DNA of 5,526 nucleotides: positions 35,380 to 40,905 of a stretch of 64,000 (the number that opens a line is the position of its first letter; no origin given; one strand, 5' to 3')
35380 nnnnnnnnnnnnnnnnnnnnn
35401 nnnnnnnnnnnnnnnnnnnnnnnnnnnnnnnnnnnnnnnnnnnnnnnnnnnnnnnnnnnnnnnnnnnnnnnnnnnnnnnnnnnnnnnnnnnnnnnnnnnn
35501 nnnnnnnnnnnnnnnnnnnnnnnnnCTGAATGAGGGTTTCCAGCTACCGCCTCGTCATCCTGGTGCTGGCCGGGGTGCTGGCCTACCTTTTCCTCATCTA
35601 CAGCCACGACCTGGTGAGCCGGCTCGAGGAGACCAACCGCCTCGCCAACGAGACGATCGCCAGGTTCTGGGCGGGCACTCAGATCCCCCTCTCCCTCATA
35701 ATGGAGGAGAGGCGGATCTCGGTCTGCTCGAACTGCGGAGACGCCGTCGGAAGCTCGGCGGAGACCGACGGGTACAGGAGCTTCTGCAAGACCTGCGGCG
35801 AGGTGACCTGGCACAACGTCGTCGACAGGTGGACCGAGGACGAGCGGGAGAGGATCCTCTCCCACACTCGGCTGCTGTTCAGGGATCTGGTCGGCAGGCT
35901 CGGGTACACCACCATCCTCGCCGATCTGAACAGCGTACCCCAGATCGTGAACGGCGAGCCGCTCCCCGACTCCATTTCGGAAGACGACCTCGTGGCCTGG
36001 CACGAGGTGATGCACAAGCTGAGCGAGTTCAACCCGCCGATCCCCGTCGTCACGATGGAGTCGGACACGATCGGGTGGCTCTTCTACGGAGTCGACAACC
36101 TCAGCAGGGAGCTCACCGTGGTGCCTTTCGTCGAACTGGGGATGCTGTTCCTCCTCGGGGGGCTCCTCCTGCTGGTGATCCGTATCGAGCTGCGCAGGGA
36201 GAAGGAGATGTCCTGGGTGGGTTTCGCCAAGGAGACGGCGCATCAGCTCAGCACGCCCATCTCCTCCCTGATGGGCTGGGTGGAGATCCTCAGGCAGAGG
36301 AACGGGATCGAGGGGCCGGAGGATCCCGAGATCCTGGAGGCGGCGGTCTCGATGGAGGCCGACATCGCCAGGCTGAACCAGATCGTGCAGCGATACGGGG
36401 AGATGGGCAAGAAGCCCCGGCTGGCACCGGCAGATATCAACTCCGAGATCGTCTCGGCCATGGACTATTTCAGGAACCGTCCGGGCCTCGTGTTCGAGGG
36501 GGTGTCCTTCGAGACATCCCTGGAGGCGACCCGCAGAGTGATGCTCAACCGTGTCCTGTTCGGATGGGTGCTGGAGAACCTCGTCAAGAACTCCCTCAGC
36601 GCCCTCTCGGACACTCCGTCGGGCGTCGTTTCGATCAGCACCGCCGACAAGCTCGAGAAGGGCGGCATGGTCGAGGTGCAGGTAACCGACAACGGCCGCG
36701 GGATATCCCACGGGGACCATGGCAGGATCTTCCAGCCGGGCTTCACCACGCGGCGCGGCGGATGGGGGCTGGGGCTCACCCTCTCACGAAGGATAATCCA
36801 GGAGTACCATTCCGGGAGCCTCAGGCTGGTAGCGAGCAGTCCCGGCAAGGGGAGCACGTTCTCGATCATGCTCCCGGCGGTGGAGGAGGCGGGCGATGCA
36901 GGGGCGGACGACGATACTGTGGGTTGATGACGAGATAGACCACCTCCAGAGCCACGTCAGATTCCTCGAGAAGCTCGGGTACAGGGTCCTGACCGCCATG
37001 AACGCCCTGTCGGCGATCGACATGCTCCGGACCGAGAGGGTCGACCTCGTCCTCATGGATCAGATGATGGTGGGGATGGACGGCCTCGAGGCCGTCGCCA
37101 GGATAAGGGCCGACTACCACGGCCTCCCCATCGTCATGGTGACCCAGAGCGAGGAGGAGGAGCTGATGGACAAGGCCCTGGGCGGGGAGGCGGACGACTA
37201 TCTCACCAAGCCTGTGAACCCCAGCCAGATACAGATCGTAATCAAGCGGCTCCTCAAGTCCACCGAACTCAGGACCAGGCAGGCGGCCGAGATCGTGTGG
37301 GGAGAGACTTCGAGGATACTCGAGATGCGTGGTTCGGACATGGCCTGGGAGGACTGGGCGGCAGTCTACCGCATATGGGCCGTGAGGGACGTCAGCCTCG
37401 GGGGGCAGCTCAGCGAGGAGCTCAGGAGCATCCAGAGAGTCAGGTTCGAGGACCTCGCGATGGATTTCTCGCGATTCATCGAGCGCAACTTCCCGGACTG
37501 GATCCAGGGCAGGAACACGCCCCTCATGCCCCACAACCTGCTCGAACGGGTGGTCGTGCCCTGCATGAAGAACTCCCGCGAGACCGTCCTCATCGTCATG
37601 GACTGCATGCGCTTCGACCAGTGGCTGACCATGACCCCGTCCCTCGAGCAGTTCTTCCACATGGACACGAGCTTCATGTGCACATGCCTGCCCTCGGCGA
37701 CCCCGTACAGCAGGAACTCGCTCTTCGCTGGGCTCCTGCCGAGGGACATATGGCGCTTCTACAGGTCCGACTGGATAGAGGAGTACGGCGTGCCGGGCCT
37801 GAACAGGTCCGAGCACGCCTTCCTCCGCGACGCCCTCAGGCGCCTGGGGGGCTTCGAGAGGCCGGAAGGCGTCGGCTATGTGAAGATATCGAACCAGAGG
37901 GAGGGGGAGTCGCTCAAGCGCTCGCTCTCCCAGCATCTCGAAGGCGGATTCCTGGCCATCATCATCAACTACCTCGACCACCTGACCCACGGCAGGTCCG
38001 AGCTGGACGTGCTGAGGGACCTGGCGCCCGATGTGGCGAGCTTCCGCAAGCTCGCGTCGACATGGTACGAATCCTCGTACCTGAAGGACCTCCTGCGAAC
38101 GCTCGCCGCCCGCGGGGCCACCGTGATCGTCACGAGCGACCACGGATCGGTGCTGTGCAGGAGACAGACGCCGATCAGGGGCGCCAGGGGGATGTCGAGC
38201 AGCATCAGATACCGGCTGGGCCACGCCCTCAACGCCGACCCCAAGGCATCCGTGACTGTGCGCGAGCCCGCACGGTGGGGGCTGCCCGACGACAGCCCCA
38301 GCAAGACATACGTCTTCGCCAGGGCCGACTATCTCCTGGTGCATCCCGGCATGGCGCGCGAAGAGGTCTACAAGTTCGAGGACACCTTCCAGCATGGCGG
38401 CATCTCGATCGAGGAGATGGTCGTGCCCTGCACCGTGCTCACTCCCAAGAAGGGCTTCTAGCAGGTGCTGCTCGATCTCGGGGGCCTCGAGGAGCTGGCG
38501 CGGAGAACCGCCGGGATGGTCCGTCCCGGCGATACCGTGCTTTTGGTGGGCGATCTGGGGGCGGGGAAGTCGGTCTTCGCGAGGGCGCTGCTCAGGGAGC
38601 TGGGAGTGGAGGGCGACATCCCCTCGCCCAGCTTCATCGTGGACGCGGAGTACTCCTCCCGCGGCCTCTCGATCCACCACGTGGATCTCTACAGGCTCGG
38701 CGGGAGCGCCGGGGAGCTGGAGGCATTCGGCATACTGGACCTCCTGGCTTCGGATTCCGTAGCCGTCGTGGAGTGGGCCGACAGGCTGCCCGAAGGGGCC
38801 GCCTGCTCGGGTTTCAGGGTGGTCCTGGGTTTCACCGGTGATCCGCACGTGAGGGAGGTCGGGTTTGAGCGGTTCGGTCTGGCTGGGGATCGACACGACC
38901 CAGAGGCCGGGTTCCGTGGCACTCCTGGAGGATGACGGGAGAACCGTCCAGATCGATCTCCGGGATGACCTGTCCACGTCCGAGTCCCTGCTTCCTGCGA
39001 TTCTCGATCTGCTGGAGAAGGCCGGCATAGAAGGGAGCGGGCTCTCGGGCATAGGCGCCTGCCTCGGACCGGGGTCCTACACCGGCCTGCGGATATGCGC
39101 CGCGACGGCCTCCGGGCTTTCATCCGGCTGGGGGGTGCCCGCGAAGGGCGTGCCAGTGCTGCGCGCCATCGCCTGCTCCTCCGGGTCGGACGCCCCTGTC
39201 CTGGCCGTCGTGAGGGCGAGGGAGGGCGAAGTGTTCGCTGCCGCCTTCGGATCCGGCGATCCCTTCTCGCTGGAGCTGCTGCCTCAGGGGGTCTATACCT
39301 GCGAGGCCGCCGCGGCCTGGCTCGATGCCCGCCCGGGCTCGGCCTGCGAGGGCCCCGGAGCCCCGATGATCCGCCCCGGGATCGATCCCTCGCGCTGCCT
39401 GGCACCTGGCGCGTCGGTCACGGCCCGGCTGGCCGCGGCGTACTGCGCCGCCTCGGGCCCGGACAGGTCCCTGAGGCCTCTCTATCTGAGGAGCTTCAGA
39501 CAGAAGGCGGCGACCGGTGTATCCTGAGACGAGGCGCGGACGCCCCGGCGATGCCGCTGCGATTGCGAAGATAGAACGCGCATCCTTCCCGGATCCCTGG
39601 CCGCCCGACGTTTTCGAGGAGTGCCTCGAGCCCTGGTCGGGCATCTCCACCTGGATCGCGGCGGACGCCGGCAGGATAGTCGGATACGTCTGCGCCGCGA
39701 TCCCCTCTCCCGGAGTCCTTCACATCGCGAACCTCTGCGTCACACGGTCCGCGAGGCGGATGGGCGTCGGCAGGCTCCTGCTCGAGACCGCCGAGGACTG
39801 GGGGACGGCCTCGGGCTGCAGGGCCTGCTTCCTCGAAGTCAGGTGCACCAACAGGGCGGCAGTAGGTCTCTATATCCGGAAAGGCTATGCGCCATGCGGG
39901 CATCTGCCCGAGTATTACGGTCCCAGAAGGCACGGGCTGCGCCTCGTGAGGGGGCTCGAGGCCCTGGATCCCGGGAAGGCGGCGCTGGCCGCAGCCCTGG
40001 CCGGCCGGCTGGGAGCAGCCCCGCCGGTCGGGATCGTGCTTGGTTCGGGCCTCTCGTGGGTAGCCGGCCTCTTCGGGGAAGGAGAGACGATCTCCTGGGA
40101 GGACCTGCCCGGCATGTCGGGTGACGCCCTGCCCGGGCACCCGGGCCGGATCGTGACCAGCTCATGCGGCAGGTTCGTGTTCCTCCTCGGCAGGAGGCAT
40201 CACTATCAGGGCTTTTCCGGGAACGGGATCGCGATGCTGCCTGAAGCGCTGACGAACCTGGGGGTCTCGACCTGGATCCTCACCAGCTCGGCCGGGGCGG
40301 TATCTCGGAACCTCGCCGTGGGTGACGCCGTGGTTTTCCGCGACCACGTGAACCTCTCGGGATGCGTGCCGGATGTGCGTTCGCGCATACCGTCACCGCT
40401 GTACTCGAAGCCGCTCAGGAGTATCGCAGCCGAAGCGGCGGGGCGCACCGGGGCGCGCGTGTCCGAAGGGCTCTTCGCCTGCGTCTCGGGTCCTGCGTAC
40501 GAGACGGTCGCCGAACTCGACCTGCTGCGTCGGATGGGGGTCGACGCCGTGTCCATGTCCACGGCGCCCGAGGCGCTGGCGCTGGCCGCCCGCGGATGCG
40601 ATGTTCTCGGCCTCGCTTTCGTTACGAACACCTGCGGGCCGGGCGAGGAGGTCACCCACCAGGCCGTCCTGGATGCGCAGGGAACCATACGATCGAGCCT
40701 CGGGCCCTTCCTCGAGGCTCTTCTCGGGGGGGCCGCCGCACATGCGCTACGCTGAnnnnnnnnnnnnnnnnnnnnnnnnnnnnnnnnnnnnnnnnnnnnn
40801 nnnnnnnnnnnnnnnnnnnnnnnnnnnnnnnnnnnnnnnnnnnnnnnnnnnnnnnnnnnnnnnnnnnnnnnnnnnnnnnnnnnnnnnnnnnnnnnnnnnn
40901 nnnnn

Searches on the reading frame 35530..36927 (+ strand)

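Call 26: search_protein_families(library=pfam, proteins=[window:35530-36927:+], max_evalue=0.0001)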
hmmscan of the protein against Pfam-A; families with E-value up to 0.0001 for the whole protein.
window:35530-36927:+ (465 aa): 2 families
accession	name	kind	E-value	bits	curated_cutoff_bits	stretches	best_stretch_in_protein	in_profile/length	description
PF02518.31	HATPase_c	-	5.5e-20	72.3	26.4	1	347-450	9-109/111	Histidine kinase-, DNA gyrase B-, and HSP90-like ATPase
PF00512.31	HisKA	-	2.1e-05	24.9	26.9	1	232-288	5-56/66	His Kinase A (phospho-acceptor) domain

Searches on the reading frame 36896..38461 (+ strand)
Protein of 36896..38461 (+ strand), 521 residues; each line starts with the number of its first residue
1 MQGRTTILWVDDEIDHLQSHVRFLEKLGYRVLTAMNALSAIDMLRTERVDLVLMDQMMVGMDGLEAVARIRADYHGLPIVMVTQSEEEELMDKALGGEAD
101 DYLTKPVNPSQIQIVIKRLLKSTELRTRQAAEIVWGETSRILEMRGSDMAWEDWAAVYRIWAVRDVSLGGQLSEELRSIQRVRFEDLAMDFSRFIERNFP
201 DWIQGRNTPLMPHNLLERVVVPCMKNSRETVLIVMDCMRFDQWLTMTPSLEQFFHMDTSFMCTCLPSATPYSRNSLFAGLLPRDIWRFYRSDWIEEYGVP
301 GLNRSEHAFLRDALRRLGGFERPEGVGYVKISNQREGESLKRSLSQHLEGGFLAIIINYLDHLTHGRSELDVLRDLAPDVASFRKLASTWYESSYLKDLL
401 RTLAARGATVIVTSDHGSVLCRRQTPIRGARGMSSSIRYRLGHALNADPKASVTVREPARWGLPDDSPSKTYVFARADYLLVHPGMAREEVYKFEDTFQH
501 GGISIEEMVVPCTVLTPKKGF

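Call 26: search_protein_families(library=pfam, proteins=[window:36896-38461:+], max_evalue=0.0001)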
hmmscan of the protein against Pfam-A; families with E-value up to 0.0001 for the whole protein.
window:36896-38461:+ (521 aa): 2 families
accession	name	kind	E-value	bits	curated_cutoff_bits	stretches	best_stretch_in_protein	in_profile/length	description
PF00072.30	Response_reg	-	2.5e-26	92.5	30.2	1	7-115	1-109/111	Response regulator receiver domain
PF08665.17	PglZ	-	2.1e-13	51.1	25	1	231-423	4-177/179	PglZ domain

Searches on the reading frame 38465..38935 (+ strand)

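Call 26: search_protein_families(library=pfam, proteins=[window:38465-38935:+], max_evalue=0.0001)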
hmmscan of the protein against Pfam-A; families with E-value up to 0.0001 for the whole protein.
window:38465-38935:+ (156 aa): 1 family
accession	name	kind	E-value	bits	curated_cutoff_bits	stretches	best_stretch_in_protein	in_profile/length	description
PF02367.23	TsaE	-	2.3e-26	92.7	26.6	1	8-110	7-107/128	Threonylcarbamoyl adenosine biosynthesis protein TsaE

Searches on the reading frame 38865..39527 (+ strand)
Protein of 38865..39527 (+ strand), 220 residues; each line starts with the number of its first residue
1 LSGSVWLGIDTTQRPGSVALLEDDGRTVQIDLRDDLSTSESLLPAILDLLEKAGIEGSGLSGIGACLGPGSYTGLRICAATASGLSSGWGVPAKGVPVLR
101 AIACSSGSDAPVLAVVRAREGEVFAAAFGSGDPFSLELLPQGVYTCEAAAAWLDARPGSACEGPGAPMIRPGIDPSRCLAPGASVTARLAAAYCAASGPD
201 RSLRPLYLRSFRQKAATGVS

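Call 98: search_protein_families(library=pfam, proteins=[window:38865-39527:+], max_evalue=0.0001)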
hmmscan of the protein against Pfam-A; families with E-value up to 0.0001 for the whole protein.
window:38865-39527:+ (220 aa): 1 family
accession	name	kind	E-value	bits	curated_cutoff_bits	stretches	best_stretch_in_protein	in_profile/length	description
PF00814.31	TsaD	-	4.4e-16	59.8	24.8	1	39-126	30-121/264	tRNA N6-adenosine threonylcarbamoyltransferase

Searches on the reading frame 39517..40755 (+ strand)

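Call 26: search_protein_families(library=pfam, proteins=[window:39517-40755:+], max_evalue=0.0001)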
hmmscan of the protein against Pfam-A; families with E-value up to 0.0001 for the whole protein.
window:39517-40755:+ (412 aa): 4 families
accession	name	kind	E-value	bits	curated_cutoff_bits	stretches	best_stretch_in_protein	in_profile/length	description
PF01048.26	PNP_UDP_1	-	2.6e-29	102.7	25.1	1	207-402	29-231/233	Phosphorylase superfamily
PF00583.31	Acetyltransf_1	-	4.8e-20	72.4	20.7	1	15-123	3-115/116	Acetyltransferase (GNAT) family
PF13508.13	Acetyltransf_7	-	8.1e-12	45.8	27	1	44-125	4-83/84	Acetyltransferase (GNAT) domain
PF13673.13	Acetyltransf_10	-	5.6e-09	36.5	23.6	1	43-129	31-112/128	Acetyltransferase (GNAT) domain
